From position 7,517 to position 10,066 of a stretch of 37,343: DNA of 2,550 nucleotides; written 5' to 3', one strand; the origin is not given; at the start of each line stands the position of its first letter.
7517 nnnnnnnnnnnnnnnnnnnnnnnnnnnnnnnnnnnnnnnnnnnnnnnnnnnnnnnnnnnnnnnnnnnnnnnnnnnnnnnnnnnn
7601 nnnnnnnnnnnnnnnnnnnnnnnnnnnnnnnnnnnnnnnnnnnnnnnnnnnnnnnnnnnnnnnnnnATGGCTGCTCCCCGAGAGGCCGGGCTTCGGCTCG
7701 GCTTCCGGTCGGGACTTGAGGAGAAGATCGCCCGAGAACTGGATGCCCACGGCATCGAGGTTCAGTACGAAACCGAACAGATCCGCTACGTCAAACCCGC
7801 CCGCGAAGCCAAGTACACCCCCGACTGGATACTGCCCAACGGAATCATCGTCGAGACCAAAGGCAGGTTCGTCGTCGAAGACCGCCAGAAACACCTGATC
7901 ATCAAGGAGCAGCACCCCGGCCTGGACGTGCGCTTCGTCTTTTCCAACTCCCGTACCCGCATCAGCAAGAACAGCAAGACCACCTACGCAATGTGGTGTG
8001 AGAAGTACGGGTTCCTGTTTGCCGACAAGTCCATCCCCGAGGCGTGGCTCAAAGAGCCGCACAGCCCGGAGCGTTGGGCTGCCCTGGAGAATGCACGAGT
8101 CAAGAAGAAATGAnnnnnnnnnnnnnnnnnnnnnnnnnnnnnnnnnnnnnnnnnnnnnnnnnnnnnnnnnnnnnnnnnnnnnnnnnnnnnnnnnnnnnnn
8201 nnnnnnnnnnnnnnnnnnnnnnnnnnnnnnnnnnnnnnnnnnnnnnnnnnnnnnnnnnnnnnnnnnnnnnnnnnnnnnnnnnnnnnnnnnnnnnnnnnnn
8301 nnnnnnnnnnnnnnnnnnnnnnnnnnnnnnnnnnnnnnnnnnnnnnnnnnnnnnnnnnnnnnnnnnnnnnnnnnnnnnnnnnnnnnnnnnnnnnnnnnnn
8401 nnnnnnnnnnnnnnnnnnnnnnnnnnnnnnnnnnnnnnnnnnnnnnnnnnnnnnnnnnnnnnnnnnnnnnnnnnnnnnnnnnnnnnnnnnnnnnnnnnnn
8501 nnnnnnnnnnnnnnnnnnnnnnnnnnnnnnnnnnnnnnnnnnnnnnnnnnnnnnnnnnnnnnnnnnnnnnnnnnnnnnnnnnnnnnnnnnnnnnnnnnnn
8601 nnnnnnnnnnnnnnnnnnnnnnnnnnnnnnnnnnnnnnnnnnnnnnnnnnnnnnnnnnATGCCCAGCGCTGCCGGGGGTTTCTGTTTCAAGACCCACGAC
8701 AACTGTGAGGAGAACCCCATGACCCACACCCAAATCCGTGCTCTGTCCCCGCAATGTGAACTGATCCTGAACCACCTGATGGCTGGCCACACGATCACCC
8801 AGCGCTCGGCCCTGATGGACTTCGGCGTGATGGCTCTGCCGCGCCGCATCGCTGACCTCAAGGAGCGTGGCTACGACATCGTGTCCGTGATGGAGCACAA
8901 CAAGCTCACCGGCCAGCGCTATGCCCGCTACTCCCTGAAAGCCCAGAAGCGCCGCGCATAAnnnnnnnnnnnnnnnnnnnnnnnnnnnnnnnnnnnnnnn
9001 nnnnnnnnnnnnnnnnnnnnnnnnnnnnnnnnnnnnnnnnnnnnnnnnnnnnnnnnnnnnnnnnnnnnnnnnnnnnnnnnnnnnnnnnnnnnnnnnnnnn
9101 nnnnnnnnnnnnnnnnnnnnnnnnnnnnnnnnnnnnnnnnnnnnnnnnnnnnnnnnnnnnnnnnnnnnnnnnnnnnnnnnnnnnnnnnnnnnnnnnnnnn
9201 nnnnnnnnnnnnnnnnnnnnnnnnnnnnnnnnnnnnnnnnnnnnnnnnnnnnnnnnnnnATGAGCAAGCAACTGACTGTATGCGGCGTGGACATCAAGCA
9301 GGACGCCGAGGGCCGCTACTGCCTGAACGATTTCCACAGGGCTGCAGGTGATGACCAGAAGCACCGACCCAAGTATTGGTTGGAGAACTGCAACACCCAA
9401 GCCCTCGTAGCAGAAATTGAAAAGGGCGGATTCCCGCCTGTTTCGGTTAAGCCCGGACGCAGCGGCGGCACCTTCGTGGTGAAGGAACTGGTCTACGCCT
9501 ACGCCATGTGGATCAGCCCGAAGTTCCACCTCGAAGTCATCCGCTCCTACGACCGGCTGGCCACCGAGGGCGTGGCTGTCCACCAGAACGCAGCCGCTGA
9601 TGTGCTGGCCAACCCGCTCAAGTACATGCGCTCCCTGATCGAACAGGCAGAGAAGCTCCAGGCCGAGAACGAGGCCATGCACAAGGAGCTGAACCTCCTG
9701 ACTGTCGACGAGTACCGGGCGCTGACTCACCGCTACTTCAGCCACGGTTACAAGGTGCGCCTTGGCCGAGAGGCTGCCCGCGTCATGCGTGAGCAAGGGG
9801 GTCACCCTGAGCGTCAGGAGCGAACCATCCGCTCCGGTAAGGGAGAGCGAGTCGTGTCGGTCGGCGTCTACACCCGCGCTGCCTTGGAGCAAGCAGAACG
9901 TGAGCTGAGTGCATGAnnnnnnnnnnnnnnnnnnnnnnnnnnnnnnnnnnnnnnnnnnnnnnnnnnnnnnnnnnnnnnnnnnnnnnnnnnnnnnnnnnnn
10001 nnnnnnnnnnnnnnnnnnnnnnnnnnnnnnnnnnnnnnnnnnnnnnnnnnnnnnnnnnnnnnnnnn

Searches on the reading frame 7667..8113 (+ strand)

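Call 15: search_protein_families(library=phrogs, proteins=[window:7667-8113:+], max_evalue=0.001)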
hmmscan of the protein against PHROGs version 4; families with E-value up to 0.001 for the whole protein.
window:7667-8113:+ (148 aa): 4 families
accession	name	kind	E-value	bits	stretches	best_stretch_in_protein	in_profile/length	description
phrog_945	-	DNA, RNA and nucleotide metabolism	4.9e-53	179.8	1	6-140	7-141/145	endonuclease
phrog_27028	-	DNA, RNA and nucleotide metabolism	3.4e-21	76.1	1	78-130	2-54/72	endonuclease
phrog_22215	-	unknown function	3e-06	28.2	1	12-66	216-272/324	-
phrog_9019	-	DNA, RNA and nucleotide metabolism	0.00049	21.1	1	12-85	58-128/160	Holliday junction resolvase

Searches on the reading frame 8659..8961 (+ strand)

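Call 15: search_protein_families(library=phrogs, proteins=[window:8659-8961:+], max_evalue=0.001)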
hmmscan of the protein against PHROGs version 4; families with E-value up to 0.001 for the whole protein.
window:8659-8961:+ (100 aa): 1 family
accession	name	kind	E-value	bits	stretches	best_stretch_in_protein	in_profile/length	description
phrog_4973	-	unknown function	5e-19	69.7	1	32-98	69-135/149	-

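Call 76: search_protein_families(library=pfam, proteins=[window:8659-8961:+], max_evalue=0.01)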
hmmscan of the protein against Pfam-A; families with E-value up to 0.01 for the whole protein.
window:8659-8961:+ (100 aa): 1 family
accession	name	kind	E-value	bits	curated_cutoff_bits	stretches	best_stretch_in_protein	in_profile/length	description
PF14090.12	HTH_39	-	3.5e-14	52.8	21.3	1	31-94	1-68/70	Winged helix-turn-helix domain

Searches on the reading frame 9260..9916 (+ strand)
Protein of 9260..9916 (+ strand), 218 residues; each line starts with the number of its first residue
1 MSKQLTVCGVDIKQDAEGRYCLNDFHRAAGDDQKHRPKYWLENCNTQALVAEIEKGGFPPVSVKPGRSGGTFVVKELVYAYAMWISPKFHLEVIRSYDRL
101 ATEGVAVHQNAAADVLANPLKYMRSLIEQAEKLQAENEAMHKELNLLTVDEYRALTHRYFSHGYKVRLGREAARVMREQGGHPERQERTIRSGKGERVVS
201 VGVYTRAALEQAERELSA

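Call 15: search_protein_families(library=phrogs, proteins=[window:9260-9916:+], max_evalue=0.001)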
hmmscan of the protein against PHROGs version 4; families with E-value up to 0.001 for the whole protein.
window:9260-9916:+ (218 aa): 7 families
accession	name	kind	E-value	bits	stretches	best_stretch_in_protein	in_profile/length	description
phrog_129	-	transcription regulation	1.9e-42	147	1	1-139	2-144/273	transcriptional regulator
phrog_2812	-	unknown function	1.3e-36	127.6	1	1-158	1-156/288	-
phrog_18199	-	unknown function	3.5e-21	75.7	1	1-54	1-54/68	-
phrog_8274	-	unknown function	3.9e-21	76.7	1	3-117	3-125/354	-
phrog_2127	-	transcription regulation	2.3e-07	31.9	1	12-105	17-122/313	anti-repressor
phrog_10441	-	unknown function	1.1e-05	26.7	1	63-112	10-59/126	-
phrog_6095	-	lysis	0.00036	21.2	1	43-118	52-124/217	amidase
